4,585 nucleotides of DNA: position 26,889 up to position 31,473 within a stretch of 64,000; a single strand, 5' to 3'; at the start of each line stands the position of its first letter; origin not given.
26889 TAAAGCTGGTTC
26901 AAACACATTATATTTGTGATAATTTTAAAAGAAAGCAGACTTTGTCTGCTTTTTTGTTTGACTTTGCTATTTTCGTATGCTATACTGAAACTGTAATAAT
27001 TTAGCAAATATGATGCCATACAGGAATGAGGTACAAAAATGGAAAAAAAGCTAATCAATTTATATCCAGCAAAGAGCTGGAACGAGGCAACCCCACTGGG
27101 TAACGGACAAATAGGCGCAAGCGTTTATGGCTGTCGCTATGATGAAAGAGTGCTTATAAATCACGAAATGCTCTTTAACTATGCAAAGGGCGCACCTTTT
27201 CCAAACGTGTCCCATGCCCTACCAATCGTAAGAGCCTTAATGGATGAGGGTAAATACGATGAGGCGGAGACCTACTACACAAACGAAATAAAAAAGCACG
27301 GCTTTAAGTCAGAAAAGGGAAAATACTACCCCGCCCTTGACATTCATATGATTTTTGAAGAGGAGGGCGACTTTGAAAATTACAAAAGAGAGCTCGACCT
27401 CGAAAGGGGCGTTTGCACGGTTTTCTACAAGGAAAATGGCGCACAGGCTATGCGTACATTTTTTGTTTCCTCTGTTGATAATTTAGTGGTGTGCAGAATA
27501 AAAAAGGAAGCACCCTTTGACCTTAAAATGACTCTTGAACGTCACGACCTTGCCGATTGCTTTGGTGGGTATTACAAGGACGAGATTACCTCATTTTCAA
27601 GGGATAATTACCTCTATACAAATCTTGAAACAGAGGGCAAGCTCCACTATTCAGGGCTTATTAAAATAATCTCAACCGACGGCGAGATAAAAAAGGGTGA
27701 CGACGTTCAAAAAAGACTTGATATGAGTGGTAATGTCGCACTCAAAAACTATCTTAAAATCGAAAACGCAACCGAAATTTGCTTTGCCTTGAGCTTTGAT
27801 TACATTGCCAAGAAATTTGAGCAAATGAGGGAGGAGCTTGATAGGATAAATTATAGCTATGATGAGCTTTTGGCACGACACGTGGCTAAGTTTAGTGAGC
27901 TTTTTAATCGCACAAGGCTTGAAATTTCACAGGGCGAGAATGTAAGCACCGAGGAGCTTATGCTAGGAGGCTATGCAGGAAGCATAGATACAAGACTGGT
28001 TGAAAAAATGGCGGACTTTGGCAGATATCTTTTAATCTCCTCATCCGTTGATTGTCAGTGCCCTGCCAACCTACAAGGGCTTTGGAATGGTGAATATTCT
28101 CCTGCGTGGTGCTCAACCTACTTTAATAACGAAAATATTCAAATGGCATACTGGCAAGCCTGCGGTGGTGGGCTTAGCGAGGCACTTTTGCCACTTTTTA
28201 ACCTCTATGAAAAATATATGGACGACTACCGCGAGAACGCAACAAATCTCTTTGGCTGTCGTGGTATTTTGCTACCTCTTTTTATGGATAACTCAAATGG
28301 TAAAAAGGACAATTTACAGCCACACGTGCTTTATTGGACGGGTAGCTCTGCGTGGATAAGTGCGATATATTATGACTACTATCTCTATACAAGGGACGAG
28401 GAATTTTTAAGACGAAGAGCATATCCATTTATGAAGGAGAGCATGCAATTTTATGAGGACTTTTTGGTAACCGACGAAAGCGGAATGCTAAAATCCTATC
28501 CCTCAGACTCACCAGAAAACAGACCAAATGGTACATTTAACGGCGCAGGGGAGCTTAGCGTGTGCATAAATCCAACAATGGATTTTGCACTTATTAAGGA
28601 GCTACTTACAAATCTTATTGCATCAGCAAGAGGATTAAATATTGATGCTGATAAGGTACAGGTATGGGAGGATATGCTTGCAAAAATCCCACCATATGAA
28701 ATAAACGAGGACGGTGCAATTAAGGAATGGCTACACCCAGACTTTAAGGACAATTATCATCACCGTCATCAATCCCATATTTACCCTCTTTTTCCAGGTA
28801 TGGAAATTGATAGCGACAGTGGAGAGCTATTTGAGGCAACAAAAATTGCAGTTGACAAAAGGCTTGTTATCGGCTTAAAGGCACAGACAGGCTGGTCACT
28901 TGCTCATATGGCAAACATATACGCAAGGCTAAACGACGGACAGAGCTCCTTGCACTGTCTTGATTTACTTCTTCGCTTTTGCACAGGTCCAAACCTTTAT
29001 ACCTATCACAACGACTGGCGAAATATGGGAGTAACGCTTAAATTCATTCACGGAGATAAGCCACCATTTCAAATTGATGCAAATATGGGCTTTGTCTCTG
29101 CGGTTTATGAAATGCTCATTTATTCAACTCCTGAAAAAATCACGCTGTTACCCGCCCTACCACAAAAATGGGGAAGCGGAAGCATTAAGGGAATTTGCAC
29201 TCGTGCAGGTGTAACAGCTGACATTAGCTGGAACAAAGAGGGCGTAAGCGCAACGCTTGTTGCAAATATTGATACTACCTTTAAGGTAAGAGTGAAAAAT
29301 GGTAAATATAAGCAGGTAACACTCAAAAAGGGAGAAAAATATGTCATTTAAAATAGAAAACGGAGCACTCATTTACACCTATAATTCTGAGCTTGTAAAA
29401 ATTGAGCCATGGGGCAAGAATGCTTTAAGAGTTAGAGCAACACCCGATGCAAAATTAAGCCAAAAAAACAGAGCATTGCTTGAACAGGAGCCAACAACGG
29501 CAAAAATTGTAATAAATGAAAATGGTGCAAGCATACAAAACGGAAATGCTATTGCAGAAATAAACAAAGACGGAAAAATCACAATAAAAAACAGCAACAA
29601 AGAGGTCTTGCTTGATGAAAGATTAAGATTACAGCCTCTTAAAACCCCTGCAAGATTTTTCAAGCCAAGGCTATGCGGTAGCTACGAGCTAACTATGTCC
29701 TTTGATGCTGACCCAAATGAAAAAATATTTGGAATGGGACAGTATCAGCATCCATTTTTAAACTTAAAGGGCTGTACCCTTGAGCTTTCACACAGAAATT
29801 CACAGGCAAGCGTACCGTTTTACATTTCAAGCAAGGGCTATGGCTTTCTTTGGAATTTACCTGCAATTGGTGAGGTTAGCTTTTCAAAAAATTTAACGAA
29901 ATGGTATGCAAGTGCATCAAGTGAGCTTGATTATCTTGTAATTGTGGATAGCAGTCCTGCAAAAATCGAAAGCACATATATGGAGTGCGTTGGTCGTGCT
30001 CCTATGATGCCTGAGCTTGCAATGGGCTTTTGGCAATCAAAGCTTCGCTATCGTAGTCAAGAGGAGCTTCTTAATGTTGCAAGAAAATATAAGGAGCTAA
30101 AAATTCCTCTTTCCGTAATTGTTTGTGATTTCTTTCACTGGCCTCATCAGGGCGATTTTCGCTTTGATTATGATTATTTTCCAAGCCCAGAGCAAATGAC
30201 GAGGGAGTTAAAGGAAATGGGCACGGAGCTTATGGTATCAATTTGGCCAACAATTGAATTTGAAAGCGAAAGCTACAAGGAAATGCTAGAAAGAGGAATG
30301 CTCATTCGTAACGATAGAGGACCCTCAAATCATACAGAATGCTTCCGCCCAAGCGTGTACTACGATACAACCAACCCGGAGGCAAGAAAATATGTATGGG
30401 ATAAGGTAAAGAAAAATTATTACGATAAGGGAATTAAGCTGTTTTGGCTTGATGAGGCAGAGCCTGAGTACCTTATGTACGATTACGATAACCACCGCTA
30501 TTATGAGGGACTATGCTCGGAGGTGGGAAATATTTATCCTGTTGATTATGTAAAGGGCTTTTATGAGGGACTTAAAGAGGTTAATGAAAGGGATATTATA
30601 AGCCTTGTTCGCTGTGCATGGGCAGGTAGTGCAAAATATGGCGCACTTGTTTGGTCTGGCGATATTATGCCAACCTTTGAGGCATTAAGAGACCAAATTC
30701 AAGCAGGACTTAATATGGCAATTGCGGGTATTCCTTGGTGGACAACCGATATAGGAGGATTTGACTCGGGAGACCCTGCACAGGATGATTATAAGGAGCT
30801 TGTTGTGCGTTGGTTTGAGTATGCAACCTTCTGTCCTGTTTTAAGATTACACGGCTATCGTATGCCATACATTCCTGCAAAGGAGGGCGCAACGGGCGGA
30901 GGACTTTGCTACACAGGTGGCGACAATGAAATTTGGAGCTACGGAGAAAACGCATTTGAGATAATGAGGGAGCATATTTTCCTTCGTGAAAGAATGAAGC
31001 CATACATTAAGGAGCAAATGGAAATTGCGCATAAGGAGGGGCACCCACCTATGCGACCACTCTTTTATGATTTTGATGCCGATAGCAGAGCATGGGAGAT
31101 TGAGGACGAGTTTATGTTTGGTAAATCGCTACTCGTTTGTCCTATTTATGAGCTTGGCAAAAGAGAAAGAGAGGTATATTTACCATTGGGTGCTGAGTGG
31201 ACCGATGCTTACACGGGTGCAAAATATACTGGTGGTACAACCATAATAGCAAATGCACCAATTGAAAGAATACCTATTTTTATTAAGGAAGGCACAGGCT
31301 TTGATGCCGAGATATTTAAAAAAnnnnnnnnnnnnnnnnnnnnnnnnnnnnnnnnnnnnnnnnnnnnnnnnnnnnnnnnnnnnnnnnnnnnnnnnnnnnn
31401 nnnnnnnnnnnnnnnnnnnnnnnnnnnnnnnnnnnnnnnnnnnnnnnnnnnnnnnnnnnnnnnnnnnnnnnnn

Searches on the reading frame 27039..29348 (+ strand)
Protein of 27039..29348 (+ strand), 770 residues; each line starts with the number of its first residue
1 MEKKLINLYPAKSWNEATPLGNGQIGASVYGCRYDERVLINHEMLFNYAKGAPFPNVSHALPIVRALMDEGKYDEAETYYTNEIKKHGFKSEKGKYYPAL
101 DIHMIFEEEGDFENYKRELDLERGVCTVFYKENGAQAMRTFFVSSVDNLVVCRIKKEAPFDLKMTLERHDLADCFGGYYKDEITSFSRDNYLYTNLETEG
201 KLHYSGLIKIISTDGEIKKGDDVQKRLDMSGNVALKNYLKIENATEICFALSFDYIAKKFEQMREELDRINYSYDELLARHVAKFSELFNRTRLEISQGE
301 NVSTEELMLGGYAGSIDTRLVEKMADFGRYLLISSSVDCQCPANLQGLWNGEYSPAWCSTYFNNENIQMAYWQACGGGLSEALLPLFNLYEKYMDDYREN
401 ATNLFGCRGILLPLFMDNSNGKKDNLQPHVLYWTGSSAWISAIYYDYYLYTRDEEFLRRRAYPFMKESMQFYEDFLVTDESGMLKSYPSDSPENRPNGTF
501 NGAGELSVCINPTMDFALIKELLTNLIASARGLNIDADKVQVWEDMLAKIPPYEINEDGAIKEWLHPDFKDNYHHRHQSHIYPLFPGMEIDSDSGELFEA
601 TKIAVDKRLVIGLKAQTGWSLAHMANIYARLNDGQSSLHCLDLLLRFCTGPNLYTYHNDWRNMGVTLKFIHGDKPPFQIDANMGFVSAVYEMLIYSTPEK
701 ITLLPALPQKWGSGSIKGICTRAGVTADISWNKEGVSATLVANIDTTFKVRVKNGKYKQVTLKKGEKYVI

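Call 85: search_protein_families(library=pfam, proteins=[window:27039-29348:+], max_evalue=0.05)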
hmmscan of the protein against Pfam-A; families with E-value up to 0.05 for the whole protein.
window:27039-29348:+ (770 aa): 5 families
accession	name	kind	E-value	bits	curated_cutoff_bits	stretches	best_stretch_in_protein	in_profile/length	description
PF22124.2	Glyco_hydro_95_cat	-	7.6e-118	394.4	27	1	273-693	1-408/408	Glycosyl hydrolase family 95 catalytic domain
PF14498.12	Glyco_hyd_65N_2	-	1.3e-33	117.4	27.7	1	10-247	6-221/234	Glycosyl hydrolase family 65, N-terminal domain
PF21307.2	Glyco_hydro_95_C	-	1e-12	48.8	27.6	1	696-765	2-68/94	Glycoside hydrolase family 95, C-terminal domain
PF18961.6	DUF5703_N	-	0.014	15.5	26.7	0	113-168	66-121/287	Domain of unknown function (DUF5703)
PF13176.12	TPR_7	-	0.021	15.4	27.9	0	65-86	7-30/36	Tetratricopeptide repeat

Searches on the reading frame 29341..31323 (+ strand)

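Call 85: search_protein_families(library=pfam, proteins=[window:29341-31323:+], max_evalue=0.05)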
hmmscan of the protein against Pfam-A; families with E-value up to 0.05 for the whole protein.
window:29341-31323:+ (661 aa): 3 families
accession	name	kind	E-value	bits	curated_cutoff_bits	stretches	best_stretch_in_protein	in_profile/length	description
PF01055.32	Glyco_hydro_31_2nd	-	3.8e-79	266.8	23.5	1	221-556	2-325/328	Glycosyl hydrolases family 31 TIM-barrel domain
PF21365.3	Glyco_hydro_31_3rd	-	4.7e-27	94.7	24.4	1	567-652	1-85/87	Glycosyl hydrolase family 31 C-terminal domain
PF13802.12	Gal_mutarotas_2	-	7.3e-09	36.6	27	1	20-175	3-179/184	Glycosyl hydrolase 31 N-terminal galactose mutarotase-like domain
